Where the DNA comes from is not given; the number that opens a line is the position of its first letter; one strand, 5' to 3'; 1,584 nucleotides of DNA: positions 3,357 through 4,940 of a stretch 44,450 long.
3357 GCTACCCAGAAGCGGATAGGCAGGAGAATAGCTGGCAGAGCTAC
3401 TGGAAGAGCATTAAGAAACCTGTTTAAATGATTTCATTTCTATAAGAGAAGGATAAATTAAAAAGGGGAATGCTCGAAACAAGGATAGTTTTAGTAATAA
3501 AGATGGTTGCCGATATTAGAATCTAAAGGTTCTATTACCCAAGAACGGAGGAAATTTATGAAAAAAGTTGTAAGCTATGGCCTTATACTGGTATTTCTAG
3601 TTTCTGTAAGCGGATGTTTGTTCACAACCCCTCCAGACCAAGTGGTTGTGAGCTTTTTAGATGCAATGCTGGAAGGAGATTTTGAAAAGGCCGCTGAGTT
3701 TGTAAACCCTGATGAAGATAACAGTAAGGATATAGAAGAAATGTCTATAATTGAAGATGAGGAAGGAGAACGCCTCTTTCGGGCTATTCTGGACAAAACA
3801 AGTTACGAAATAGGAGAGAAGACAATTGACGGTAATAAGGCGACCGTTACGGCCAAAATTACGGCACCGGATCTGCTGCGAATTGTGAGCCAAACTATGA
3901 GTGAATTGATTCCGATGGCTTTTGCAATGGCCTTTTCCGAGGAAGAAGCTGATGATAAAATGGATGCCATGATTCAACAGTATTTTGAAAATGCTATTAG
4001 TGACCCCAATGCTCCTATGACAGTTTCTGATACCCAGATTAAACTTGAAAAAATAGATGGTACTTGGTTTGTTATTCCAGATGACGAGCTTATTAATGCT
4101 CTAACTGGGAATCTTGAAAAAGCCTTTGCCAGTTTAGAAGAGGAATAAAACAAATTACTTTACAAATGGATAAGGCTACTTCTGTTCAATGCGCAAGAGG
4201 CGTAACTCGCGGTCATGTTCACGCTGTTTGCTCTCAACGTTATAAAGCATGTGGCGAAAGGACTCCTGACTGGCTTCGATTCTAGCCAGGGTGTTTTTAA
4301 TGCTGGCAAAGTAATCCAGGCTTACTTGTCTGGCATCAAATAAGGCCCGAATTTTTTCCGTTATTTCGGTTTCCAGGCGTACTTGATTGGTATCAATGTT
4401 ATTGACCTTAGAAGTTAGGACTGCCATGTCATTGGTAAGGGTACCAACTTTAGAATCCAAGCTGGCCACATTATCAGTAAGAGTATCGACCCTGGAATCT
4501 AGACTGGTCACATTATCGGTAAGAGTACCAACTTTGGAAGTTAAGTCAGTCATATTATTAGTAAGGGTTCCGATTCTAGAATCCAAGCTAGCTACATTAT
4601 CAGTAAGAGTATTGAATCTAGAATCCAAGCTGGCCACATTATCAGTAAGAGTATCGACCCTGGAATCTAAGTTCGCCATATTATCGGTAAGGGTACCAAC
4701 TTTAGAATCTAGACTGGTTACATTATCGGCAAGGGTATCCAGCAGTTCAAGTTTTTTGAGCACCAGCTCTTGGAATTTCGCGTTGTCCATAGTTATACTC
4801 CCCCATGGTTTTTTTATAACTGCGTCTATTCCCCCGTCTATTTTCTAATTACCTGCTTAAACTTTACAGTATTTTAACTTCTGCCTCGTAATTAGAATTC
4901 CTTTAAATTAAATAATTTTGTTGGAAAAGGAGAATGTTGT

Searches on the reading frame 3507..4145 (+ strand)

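Call 9: search_protein_families(library=pfam, proteins=[window:3507-4145:+], max_evalue=0.001)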
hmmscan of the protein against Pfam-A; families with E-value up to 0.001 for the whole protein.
window:3507-4145:+ (213 aa): 1 family
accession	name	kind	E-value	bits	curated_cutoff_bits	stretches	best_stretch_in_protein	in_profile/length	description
PF17118.11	DUF5105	-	0.00089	19.6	30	0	81-196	64-181/189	Domain of unknown function (DUF5105)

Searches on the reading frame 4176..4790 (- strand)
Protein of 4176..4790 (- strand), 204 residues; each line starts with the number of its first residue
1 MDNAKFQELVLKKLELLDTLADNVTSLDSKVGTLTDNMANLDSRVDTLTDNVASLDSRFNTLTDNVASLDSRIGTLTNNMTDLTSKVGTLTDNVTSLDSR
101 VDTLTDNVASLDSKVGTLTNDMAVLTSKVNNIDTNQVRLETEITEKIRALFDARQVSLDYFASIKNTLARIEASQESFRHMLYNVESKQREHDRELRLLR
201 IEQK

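Call 9: search_protein_families(library=pfam, proteins=[window:4176-4790:-], max_evalue=0.001)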
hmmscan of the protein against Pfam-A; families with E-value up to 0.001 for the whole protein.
window:4176-4790:- (204 aa): 48 families (the best 25 are shown)
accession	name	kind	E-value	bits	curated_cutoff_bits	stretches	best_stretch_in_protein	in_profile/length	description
PF23991.1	DUF7310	-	3.4e-10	40.7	40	0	70-141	2-72/83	Coiled-coil region of unknown function (DUF7310)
PF00170.26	bZIP_1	-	1.5e-09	38.3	27.6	0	24-57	28-61/64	bZIP transcription factor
PF05377.16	FlaC_arch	-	2.1e-09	38.1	27.8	0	18-55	3-40/55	Flagella accessory protein C (FlaC)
PF04728.18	LPP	-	1.5e-08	35.3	29.1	0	101-131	2-32/53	Lipoprotein leucine-zipper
PF06005.17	ZapB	-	4.4e-08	33.9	31.5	0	93-147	5-62/71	Cell division protein ZapB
PF07889.17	DUF1664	-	2.1e-07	31.5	34.6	0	60-122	55-117/124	Protein of unknown function (DUF1664)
PF14712.11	Snapin_Pallidin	-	2.5e-07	31.5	29.6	0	16-97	7-88/89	Snapin/Pallidin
PF10046.14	BLOC1_2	-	5e-07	30.4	33.4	0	63-120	33-93/96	Biogenesis of lysosome-related organelles complex-1 subunit 2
PF04912.19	Dynamitin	-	2.1e-06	27.8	31.8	1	57-196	217-361/396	Dynamitin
PF05531.17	NPV_P10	-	2.3e-06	28.5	29.8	0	25-64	21-63/75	Nucleopolyhedrovirus P10 protein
PF11932.13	DUF3450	-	2.5e-06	27.4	32.6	0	126-196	18-88/241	Protein of unknown function (DUF3450)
PF20667.3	Sec10_N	-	2.6e-06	28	27.4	0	58-138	7-88/118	Exocyst complex component Sec10, N-terminal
PF16454.10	PI3K_P85_iSH2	-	2.9e-06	27.4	31.5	0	30-83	82-135/161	Phosphatidylinositol 3-kinase regulatory subunit P85 inter-SH2 domain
PF06103.16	DUF948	-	3.1e-06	27.7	37.2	1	55-119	24-88/89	Bacterial protein of unknown function (DUF948)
PF25014.1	NET2A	-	3.3e-06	27.6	33.1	0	15-81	132-198/235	NET2A-like domain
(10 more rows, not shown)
